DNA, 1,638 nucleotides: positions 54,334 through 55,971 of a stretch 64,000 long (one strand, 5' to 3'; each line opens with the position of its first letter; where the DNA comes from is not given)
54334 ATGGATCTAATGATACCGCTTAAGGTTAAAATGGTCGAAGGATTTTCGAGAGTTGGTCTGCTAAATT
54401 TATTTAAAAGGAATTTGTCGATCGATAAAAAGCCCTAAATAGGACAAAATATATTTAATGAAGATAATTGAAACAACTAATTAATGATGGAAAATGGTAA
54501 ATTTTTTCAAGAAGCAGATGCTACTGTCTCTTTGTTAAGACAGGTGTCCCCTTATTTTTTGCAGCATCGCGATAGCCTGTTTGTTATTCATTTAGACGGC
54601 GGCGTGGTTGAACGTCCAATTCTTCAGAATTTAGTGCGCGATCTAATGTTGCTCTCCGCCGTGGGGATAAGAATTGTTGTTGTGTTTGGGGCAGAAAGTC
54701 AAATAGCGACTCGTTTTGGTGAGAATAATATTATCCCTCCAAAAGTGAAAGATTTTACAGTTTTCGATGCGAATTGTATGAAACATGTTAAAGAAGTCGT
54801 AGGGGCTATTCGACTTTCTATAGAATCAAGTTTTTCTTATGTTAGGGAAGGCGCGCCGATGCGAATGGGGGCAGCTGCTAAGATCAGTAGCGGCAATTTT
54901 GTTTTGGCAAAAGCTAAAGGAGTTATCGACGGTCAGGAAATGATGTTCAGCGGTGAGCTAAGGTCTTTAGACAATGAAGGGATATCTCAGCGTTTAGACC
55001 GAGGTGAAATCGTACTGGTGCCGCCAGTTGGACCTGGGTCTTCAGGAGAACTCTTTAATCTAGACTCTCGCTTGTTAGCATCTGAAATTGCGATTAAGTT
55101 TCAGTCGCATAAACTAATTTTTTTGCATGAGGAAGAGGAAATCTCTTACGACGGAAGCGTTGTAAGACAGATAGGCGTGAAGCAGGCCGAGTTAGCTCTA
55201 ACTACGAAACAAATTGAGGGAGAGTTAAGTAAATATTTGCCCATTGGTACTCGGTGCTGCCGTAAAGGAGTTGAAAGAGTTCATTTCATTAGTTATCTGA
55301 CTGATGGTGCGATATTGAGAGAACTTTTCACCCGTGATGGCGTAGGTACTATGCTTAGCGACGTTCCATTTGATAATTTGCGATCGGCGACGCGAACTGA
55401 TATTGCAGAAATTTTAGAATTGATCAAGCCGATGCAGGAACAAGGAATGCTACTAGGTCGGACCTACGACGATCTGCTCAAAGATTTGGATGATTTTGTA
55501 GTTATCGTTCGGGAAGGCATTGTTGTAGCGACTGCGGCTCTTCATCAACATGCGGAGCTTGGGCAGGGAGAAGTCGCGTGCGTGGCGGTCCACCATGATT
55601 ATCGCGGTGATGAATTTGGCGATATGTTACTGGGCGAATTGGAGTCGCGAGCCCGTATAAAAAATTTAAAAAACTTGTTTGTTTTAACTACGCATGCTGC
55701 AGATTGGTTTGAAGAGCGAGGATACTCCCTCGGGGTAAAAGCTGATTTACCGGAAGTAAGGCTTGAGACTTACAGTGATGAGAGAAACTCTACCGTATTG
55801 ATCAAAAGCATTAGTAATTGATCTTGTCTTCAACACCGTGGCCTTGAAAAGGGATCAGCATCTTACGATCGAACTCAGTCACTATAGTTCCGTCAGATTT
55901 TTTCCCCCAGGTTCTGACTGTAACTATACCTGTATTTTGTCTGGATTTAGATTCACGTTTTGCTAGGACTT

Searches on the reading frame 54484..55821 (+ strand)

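Call 62: search_protein_families(library=pfam, proteins=[window:54484-55821:+], max_evalue=0.00001)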
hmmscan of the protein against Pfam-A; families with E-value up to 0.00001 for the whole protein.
window:54484-55821:+ (445 aa): 3 families
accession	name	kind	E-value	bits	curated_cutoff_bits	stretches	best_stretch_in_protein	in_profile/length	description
PF00696.33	AA_kinase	-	1.1e-10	42.1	24.9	1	33-270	3-234/234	Amino acid kinase family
PF13508.13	Acetyltransf_7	-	6.7e-07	30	27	1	337-415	4-83/84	Acetyltransferase (GNAT) domain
PF00583.31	Acetyltransf_1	-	6.8e-07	30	20.7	1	325-414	22-116/116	Acetyltransferase (GNAT) family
